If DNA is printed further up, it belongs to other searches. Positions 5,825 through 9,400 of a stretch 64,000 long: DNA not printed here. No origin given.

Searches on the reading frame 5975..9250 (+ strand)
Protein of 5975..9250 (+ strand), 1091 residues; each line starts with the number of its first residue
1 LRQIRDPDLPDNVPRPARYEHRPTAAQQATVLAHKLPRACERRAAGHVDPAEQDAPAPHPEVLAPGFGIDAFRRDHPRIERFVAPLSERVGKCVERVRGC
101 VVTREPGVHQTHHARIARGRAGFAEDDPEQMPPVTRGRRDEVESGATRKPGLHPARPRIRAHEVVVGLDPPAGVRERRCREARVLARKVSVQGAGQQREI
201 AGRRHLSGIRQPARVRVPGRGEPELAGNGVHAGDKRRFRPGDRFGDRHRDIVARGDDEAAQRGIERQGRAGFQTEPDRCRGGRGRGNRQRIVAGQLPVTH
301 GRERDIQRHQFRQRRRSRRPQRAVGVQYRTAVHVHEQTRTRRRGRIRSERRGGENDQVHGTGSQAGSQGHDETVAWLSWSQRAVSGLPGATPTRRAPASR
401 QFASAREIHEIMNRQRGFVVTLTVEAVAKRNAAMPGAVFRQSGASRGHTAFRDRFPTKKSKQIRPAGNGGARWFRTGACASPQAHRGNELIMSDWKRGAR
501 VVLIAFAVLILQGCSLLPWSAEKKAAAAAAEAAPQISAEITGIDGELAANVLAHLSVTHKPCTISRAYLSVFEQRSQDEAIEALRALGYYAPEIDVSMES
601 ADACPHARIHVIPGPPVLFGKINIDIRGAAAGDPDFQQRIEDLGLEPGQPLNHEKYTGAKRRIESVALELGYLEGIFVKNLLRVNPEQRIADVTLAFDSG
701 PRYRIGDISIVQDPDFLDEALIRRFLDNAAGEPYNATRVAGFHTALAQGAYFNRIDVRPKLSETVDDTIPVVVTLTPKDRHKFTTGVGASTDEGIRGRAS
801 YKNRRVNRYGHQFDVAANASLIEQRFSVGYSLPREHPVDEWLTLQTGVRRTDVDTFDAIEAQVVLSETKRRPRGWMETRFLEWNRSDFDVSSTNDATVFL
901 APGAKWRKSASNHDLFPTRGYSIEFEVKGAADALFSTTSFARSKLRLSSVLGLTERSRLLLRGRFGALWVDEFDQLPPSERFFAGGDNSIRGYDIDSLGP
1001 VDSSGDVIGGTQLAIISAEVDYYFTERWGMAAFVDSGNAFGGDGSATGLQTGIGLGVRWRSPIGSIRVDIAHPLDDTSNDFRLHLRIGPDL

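Call 77: search_protein_families(library=pfam, proteins=[window:5975-9250:+], max_evalue=0.00001)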
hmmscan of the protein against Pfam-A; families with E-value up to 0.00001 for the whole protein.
window:5975-9250:+ (1091 aa): 3 families
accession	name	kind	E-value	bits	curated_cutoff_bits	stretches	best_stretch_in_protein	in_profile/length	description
PF01103.29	Omp85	-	1.7e-38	133.4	24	1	814-1088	50-322/325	Omp85 superfamily domain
PF17243.7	POTRA_TamA_1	-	9.5e-17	61.3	26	1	539-613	3-74/74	POTRA domain TamA domain 1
PF07244.20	POTRA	-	8.5e-10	39.6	21.3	0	624-697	6-76/79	Surface antigen variable number repeat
